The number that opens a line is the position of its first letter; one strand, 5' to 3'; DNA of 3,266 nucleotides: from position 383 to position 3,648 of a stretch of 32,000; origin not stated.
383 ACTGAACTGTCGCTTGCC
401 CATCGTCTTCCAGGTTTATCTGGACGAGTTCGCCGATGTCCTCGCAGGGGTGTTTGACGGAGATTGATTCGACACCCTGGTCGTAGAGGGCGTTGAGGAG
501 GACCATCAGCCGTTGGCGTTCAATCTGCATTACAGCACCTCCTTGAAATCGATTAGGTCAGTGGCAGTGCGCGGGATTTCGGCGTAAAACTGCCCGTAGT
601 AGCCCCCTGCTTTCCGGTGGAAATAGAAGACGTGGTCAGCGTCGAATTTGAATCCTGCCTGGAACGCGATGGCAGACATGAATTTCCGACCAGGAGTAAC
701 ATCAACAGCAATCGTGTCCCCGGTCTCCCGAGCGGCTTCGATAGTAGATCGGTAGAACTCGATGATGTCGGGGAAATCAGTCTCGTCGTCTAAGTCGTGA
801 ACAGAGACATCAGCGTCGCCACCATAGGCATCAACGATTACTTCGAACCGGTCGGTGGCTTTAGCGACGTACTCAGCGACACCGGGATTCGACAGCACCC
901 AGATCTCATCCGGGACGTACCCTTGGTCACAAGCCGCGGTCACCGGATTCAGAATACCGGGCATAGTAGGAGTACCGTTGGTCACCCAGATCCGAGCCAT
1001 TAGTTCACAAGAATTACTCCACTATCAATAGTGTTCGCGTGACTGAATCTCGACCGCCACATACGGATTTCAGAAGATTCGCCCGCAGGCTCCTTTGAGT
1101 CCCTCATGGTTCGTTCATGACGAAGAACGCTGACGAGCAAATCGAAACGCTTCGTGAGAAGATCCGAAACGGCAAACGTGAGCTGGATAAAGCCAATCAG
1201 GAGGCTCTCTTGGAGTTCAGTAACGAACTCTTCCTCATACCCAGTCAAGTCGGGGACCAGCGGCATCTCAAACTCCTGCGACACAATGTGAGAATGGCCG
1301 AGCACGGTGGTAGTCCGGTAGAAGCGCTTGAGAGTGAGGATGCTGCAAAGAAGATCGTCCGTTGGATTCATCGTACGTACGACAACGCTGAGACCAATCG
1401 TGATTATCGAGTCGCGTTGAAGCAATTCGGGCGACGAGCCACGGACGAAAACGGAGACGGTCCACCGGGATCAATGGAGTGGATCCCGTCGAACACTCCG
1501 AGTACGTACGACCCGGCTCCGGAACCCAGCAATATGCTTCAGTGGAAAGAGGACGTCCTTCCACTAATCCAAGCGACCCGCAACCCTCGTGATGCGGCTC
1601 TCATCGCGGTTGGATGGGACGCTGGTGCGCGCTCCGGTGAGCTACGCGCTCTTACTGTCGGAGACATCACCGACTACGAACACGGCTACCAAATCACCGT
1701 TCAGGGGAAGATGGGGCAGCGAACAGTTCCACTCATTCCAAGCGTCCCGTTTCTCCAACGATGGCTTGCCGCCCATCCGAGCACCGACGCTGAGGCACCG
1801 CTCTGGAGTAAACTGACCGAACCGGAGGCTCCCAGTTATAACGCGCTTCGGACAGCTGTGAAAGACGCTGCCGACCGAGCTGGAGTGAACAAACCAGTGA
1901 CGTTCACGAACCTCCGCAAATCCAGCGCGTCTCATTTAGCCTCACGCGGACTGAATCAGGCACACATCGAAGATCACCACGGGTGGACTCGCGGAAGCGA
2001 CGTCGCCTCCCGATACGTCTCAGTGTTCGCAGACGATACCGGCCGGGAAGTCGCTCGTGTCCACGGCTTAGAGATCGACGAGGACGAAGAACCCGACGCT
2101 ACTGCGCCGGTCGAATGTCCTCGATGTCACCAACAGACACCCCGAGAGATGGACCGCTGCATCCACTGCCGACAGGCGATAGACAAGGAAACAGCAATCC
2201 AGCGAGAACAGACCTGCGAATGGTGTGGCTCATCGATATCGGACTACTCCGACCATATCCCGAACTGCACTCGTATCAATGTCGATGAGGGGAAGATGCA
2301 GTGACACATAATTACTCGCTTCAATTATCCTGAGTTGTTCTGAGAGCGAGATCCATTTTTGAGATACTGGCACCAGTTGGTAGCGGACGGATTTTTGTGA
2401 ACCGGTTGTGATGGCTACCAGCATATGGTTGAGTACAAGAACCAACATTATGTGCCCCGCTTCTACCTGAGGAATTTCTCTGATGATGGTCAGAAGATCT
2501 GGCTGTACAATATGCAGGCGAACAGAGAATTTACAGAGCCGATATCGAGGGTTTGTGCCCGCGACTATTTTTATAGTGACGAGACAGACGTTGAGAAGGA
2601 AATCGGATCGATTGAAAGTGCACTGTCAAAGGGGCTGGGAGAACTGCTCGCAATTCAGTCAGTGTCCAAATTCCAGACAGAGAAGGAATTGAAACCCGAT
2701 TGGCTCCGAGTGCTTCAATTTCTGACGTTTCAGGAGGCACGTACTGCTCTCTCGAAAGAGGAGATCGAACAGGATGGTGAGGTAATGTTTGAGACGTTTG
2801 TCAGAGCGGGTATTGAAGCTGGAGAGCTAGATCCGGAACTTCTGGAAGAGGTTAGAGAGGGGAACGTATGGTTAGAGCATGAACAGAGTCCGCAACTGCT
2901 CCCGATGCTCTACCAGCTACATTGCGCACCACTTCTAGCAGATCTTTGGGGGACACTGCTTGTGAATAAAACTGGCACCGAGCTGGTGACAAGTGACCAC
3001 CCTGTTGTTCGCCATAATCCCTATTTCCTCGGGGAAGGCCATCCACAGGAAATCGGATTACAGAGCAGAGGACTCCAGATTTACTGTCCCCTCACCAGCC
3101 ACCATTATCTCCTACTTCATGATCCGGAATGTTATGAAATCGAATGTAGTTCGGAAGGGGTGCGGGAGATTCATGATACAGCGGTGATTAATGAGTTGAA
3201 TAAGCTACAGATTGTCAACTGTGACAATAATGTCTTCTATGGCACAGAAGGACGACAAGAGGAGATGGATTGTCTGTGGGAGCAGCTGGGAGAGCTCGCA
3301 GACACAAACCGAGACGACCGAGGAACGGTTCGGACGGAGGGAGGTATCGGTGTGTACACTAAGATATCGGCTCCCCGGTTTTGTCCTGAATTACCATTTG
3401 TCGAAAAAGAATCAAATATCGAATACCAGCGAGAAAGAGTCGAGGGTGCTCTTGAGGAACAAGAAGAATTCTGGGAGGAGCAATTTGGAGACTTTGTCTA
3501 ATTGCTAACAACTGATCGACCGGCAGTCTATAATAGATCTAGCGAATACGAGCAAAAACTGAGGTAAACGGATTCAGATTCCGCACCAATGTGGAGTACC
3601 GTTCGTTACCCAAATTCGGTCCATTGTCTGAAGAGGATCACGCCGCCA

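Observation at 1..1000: Translationally coupled CARF-like sensor and PIN-like nuclease on an integrase island, with no cas genes or cyclase in view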

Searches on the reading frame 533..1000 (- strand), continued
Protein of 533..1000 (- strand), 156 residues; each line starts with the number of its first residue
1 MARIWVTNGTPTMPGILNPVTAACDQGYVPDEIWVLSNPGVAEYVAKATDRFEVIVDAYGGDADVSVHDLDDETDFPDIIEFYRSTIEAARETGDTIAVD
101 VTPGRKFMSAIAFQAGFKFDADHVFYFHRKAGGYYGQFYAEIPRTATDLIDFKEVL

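Call 96: fold_search(model_id=the predicted structure, library=viral)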
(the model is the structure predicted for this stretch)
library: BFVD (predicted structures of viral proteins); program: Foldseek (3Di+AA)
matches with E <= 10: 1140; with E <= 0.001: 1
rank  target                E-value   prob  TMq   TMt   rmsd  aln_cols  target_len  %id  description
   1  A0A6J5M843            8.4e-04  1.00  0.56  0.59   4.9       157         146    9  Uncharacterized protein [uncultured Caudovirales phage]
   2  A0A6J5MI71            3.7e-03  0.82  0.31  0.25   9.4       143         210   12  Uncharacterized protein [uncultured Caudovirales phage]
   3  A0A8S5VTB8            6.2e-03  0.98  0.45  0.32   5.6       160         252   13  (no name in the UniProt tables at hand)
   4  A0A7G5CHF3            6.6e-03  0.97  0.42  0.38   5.2       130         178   10  (no name in the UniProt tables at hand)
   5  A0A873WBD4            6.6e-03  0.90  0.35  0.18   8.2       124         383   12  (no name in the UniProt tables at hand)
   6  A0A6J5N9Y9            7.0e-03  0.97  0.46  0.32   5.7       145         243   11  Uncharacterized protein [uncultured Caudovirales phage]
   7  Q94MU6                8.5e-03  0.99  0.52  0.51   4.7       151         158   12  p23 [Myxococcus phage Mx8]
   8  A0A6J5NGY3            9.6e-03  0.97  0.47  0.40   4.8       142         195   10  N-acetylglucosaminyl phosphatidylinositol deacetylase-related [uncultured Caudovirales phage]
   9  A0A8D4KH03            1.0e-02  0.91  0.40  0.28   5.7       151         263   13  (no name in the UniProt tables at hand)
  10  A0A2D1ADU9            1.1e-02  0.95  0.43  0.44   5.6       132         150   13  Uncharacterized protein [Rhodococcus phage Trina]
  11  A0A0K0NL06            1.1e-02  0.89  0.44  0.44   8.8       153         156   12  YspA cpYpsA-related SLOG domain-containing protein [Gordonia phage GMA3]
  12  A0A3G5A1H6            1.3e-02  0.66  0.34  0.21  12.5       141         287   13  UDP-glucuronate:xylan alpha-glucuronosyltransferase 2-like [Faunusvirus sp.]
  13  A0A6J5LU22            1.4e-02  0.91  0.40  0.16   8.1       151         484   10  AdoMet_MTases domain containing protein [uncultured Caudovirales phage]
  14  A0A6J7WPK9            1.6e-02  0.98  0.48  0.12   4.5       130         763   15  Prohead protease [uncultured Caudovirales phage]
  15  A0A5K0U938            1.7e-02  0.94  0.44  0.13   5.4       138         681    9  Uncharacterized protein [Yasminevirus sp. GU-2018]
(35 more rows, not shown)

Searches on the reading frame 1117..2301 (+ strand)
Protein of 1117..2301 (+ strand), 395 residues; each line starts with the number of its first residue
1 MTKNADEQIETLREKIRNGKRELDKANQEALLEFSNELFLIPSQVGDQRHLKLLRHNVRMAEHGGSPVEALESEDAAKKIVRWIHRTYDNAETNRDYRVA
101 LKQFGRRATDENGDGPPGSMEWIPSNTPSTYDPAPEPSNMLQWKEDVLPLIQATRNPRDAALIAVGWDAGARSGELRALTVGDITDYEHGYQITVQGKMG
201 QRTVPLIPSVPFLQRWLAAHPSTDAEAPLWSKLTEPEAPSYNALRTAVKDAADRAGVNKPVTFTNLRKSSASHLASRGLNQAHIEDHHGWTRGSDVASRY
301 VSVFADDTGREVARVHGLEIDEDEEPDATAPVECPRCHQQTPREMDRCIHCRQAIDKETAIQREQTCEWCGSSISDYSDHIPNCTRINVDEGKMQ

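Call 5: search_protein_families(library=pfam, proteins=[window:1117-2301:+], max_evalue=1)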
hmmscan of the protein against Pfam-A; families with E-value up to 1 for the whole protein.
window:1117-2301:+ (395 aa): 8 families
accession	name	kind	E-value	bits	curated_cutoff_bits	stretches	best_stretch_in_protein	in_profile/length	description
PF00589.27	Phage_integrase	-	3.7e-14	53.3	27.1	1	146-303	7-168/172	Phage integrase family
PF12773.13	DZR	-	0.014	15.9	27.3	1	334-358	15-37/45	Double zinc ribbon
PF18912.6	DZR_2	-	0.025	14.9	27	1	331-375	7-47/56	Double zinc ribbon domain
PF22289.1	DmmA-like_C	-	0.11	12.9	27.4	1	348-373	4-27/44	Dimethylamine monooxygenase subunit DmmA-like, C-terminal domain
PF06467.20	zf-FCS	-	0.16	12.3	22.4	0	345-362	4-22/39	MYM-type Zinc finger with FCS sequence motif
PF18551.6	TackOD1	-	0.23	11.4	32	1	350-391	60-101/188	Thaumarchaeal output domain 1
PF05349.17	GATA-N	-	0.39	11.3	20.3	1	202-243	38-79/174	GATA-type transcription activator, N-terminal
PF09723.15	Zn_ribbon_8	-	0.83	10.2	34.4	0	328-343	24-39/41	Zinc ribbon domain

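Call 6: search_protein_families(library=padloc, proteins=[window:1117-2301:+], max_evalue=1)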
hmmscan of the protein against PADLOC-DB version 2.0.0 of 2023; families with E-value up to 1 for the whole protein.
window:1117-2301:+ (395 aa): 0 families

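Call 8: search_protein_families(library=ncbifam, proteins=[window:1117-2301:+], max_evalue=1)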
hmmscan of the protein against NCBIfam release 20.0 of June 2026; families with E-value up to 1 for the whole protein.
window:1117-2301:+ (395 aa): 12 families
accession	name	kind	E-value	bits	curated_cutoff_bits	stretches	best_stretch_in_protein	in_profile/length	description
NF040815.2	recomb_XerA_Arch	equivalog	5.8e-14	52.3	220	1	87-287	54-239/263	site-specific tyrosine recombinase/integron integrase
TIGR02225.1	recomb_XerD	equivalog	1.1e-07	31.5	329.6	1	153-280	120-252/290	site-specific tyrosine recombinase XerD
TIGR02224.1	recomb_XerC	equivalog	1.3e-06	28.1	335.15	1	154-278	125-253/295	tyrosine recombinase XerC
NF001399.0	PRK00283.1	subfamily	3.1e-06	26.6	279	1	151-278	128-259/300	tyrosine recombinase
TIGR02249.1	integrase_gron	subfamily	0.00034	20.1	265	1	243-290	241-288/315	integron integrase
NF011946.0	PRK15417.1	equivalog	0.014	14.5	435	1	244-291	257-304/337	integron integrase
NF007370.0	PRK09870.1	subfamily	0.033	13.8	221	1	158-290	33-167/200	tyrosine-type DNA invertase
NF002331.0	PRK01287.1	subfamily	0.041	12.8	371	1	156-218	161-224/365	site-specific tyrosine recombinase XerC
NF011453.0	PRK14873.1-3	equivalog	0.052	11.6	812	1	333-384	389-432/653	primosome assembly protein PriA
NF041259.1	mono_DmmA_fam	domain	0.1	12.9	60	1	347-374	53-80/101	dimethylamine monooxygenase subunit DmmA family protein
NF001607.0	PRK00398.1-4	equivalog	0.1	12.3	89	1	346-374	10-38/53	DNA-directed RNA polymerase subunit P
NF002796.0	PRK02935.1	equivalog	0.13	12.1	108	1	329-360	68-101/118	hypothetical protein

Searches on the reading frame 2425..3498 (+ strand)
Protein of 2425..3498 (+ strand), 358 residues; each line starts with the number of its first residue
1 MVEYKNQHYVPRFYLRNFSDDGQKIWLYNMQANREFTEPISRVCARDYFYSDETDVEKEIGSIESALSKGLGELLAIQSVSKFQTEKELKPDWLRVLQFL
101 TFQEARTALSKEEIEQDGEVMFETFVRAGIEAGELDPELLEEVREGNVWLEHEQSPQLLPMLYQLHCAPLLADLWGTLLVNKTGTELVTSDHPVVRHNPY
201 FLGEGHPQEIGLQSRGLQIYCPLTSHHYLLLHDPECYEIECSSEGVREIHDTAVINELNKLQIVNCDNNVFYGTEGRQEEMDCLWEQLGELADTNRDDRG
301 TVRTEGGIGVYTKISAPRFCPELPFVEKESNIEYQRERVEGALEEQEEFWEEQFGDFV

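Call 5: search_protein_families(library=pfam, proteins=[window:2425-3498:+], max_evalue=1)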
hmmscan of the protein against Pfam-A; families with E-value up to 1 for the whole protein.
window:2425-3498:+ (358 aa): 1 family
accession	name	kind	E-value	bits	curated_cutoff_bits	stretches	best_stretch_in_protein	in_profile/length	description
PF14022.11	DUF4238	-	2.8e-52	178.3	27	1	6-274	1-279/281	Protein of unknown function (DUF4238)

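Call 6: search_protein_families(library=padloc, proteins=[window:2425-3498:+], max_evalue=1)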
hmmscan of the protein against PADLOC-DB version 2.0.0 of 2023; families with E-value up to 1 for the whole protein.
window:2425-3498:+ (358 aa): 0 families

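Call 8: search_protein_families(library=ncbifam, proteins=[window:2425-3498:+], max_evalue=1)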
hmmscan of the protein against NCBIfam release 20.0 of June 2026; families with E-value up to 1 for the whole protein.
window:2425-3498:+ (358 aa): 0 families
